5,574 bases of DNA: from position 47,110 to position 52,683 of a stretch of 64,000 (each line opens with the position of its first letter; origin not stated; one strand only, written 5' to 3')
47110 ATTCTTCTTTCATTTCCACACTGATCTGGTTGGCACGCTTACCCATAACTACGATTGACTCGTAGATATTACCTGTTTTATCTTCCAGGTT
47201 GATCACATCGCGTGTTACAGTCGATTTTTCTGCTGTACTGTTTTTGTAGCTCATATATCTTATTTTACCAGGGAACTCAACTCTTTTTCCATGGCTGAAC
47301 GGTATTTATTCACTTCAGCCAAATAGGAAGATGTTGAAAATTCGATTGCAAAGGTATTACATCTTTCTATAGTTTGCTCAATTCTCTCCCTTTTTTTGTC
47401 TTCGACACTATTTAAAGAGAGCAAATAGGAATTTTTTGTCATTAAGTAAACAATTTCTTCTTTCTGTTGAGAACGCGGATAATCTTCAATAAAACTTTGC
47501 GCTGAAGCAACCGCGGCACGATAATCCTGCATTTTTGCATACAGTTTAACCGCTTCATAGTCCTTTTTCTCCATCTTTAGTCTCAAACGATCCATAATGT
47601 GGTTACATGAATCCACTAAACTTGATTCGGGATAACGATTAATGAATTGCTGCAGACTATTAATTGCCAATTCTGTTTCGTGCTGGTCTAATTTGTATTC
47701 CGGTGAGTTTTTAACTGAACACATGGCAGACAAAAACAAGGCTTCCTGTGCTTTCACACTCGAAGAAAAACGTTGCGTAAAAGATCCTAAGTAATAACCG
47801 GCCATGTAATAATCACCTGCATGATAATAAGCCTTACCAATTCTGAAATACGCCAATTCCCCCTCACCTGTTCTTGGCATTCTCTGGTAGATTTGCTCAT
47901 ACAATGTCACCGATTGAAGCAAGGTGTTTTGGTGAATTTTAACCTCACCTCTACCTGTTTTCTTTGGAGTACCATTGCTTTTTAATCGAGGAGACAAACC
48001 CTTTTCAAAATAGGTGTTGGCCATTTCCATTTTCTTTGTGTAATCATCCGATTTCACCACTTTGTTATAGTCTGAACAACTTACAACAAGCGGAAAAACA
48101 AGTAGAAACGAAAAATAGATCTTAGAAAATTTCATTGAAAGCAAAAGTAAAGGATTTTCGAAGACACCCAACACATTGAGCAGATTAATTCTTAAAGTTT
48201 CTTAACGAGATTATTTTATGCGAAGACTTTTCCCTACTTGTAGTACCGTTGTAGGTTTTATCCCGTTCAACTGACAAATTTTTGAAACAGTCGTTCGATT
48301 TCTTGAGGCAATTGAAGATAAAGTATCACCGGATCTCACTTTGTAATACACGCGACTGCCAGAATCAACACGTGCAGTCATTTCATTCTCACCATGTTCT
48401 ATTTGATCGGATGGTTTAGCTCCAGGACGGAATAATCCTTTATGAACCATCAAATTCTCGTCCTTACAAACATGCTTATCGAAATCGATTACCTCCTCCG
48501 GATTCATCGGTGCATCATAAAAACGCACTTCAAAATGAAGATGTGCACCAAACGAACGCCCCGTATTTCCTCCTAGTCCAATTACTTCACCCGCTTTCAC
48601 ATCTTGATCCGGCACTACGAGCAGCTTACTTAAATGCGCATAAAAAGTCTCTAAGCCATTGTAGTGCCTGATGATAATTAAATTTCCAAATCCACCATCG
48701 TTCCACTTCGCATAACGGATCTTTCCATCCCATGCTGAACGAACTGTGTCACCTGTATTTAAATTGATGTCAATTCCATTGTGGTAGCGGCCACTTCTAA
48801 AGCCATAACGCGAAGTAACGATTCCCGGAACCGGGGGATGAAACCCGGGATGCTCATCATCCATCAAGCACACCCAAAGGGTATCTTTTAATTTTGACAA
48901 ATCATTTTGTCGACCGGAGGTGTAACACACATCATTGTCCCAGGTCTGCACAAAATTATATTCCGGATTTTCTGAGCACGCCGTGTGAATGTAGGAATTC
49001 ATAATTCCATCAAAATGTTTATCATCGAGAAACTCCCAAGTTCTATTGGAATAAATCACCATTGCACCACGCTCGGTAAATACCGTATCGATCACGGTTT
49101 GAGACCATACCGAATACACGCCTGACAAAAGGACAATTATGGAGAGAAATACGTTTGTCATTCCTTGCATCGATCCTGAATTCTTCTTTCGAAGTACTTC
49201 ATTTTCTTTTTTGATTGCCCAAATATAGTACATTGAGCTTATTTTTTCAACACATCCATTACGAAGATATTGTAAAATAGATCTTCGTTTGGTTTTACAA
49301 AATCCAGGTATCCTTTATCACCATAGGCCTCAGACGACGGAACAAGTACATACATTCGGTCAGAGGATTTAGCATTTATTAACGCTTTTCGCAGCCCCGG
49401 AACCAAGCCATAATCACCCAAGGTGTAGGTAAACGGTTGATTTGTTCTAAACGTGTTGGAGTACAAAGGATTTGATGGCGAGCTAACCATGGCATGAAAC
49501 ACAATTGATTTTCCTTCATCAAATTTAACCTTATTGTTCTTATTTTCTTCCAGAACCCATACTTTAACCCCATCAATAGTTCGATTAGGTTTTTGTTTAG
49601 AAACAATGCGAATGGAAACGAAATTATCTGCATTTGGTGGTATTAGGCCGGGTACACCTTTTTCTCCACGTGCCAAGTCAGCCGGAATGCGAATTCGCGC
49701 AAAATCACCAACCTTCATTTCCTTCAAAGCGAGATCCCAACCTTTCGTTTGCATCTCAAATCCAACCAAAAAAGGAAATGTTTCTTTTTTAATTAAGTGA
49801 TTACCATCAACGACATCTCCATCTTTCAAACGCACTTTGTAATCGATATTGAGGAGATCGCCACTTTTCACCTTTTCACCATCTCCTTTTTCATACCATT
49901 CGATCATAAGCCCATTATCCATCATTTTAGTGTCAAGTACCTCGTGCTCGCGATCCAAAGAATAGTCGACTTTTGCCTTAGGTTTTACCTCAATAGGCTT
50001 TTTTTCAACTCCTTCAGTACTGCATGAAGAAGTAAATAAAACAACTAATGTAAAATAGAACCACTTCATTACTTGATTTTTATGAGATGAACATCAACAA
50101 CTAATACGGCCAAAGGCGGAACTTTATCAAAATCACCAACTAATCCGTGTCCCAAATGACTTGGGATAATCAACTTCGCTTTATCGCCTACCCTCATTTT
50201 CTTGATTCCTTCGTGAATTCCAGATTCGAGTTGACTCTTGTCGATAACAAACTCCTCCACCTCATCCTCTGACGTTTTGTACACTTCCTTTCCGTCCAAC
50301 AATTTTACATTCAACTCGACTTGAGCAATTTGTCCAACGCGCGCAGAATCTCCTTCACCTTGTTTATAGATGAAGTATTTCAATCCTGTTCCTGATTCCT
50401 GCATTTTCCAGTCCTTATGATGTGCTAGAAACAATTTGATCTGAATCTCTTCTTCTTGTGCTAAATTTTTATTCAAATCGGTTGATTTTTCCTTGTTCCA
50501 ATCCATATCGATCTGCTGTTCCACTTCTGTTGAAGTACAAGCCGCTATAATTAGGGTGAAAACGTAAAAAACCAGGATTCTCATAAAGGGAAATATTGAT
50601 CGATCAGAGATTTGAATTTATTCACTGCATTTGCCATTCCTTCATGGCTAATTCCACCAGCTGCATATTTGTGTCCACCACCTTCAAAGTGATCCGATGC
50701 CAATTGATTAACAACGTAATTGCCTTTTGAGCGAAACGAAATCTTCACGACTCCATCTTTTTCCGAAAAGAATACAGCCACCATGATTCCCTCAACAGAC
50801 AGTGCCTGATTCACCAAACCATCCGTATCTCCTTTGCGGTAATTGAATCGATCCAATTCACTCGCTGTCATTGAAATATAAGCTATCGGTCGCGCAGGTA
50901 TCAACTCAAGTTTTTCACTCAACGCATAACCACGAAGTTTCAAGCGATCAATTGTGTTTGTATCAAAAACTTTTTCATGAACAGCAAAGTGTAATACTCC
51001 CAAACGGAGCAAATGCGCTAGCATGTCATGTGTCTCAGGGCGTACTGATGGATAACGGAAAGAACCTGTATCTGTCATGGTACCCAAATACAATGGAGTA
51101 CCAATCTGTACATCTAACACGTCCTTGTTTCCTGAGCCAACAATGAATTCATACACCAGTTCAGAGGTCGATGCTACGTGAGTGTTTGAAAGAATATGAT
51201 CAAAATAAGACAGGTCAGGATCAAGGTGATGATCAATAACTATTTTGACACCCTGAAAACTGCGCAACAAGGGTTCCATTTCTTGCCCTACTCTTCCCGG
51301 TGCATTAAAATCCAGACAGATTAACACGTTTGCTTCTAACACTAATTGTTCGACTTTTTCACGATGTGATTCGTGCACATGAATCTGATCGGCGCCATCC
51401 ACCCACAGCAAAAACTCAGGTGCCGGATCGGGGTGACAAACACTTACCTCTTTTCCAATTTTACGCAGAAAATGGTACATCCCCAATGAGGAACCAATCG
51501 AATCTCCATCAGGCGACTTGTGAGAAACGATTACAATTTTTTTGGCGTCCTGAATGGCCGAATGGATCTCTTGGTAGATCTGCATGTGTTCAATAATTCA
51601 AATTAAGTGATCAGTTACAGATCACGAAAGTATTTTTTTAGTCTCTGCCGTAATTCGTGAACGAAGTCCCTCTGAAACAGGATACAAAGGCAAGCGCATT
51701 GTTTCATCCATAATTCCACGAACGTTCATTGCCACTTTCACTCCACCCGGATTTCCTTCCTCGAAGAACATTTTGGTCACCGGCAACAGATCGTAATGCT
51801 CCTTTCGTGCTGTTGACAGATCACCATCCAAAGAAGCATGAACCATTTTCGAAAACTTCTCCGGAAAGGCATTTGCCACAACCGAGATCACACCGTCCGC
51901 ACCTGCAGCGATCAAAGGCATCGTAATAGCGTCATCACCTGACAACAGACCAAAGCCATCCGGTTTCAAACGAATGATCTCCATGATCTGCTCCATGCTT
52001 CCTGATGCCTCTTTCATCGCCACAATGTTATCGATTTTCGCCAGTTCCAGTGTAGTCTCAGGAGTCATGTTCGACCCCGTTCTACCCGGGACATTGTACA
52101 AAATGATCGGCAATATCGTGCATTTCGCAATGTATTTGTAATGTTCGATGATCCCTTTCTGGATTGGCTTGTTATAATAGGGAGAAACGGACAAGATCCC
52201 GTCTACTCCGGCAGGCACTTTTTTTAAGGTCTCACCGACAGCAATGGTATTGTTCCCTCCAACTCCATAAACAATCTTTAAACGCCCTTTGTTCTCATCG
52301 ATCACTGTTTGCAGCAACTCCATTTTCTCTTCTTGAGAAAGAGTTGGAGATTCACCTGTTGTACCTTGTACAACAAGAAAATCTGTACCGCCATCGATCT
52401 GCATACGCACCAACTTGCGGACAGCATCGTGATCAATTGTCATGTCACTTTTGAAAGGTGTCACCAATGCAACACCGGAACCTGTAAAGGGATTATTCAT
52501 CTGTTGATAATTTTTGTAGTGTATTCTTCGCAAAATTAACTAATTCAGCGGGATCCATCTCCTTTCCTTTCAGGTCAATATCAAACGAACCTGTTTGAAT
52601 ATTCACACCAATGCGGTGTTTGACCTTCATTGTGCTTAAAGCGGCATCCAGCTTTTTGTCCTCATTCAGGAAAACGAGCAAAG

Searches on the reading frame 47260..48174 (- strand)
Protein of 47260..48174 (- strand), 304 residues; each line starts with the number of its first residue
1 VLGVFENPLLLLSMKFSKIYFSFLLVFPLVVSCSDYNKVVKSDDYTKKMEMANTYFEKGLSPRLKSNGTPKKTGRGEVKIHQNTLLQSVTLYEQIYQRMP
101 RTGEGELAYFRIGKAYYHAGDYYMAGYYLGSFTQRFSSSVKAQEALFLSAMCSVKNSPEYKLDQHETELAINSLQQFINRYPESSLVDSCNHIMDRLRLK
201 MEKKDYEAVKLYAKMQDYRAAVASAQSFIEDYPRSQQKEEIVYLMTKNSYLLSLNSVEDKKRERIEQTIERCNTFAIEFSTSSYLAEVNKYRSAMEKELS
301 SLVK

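Call 82: search_protein_families(library=pfam, proteins=[window:47260-48174:-], max_evalue=0.00001)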
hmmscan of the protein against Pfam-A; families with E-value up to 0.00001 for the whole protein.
window:47260-48174:- (304 aa): 2 families
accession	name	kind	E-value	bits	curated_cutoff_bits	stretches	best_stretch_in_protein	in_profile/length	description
PF13525.12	YfiO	-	1.1e-23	84.6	25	2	78-261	14-200/203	Outer membrane lipoprotein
PF13174.12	TPR_6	-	5.4e-10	39.7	26.3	0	145-184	2-33/33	Tetratricopeptide repeat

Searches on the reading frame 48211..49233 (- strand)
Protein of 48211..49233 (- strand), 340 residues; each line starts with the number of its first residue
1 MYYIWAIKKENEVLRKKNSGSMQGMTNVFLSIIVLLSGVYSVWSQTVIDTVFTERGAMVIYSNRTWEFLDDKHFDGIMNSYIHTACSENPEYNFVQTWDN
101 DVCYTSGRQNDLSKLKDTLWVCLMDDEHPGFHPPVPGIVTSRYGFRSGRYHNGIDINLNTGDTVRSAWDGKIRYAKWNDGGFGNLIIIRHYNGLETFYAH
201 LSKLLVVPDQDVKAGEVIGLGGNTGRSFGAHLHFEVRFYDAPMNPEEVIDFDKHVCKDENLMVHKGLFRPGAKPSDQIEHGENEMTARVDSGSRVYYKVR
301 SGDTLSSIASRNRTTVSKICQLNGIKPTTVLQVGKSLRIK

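Call 82: search_protein_families(library=pfam, proteins=[window:48211-49233:-], max_evalue=0.00001)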
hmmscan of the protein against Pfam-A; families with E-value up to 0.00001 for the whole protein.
window:48211-49233:- (340 aa): 2 families
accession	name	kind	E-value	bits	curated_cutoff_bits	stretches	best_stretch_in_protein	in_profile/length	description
PF01551.29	Peptidase_M23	-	7e-31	106.7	28.7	1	150-245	2-96/96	Peptidase family M23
PF01476.26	LysM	-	4.2e-15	55.9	20.9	1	297-340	1-43/43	LysM domain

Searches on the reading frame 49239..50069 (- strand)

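Call 82: search_protein_families(library=pfam, proteins=[window:49239-50069:-], max_evalue=0.00001)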
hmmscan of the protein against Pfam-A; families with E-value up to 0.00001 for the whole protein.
window:49239-50069:- (276 aa): 1 family
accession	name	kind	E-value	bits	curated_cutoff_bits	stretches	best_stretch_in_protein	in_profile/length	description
PF00254.34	FKBP_C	-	1.1e-28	99.9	21.1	2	65-148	3-86/94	FKBP-type peptidyl-prolyl cis-trans isomerase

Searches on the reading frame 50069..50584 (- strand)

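Call 82: search_protein_families(library=pfam, proteins=[window:50069-50584:-], max_evalue=0.00001)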
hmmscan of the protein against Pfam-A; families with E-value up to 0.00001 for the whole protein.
window:50069-50584:- (171 aa): 1 family
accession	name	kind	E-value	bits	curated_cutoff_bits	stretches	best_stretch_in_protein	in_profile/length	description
PF00254.34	FKBP_C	-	1.3e-13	51.5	21.1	1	81-168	5-94/94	FKBP-type peptidyl-prolyl cis-trans isomerase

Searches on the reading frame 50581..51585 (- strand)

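Call 82: search_protein_families(library=pfam, proteins=[window:50581-51585:-], max_evalue=0.00001)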
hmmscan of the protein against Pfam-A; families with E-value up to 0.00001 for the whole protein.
window:50581-51585:- (334 aa): 2 families
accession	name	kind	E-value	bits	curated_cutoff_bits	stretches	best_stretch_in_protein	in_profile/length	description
PF01368.27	DHH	-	1.5e-20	74.1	28.1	1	16-169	1-125/125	DHH family, N-terminal domain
PF02272.25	DHHA1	-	5.8e-12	46.4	25.9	1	244-332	9-100/102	DHHA1 domain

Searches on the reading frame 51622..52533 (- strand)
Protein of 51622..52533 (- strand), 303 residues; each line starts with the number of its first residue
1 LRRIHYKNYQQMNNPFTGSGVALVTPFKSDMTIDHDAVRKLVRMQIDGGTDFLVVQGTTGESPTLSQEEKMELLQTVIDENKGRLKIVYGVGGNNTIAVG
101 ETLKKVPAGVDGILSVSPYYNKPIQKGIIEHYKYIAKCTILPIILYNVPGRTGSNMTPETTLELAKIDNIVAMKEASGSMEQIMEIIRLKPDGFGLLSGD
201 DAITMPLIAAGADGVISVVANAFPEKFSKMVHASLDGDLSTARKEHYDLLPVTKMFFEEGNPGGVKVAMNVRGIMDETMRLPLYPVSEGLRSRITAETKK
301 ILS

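Call 82: search_protein_families(library=pfam, proteins=[window:51622-52533:-], max_evalue=0.00001)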
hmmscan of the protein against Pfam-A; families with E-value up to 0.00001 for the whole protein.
window:51622-52533:- (303 aa): 1 family
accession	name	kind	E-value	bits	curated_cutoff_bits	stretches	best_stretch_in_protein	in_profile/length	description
PF00701.28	DHDPS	-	5.6e-86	288.3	22.1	1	16-297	2-285/289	Dihydrodipicolinate synthetase family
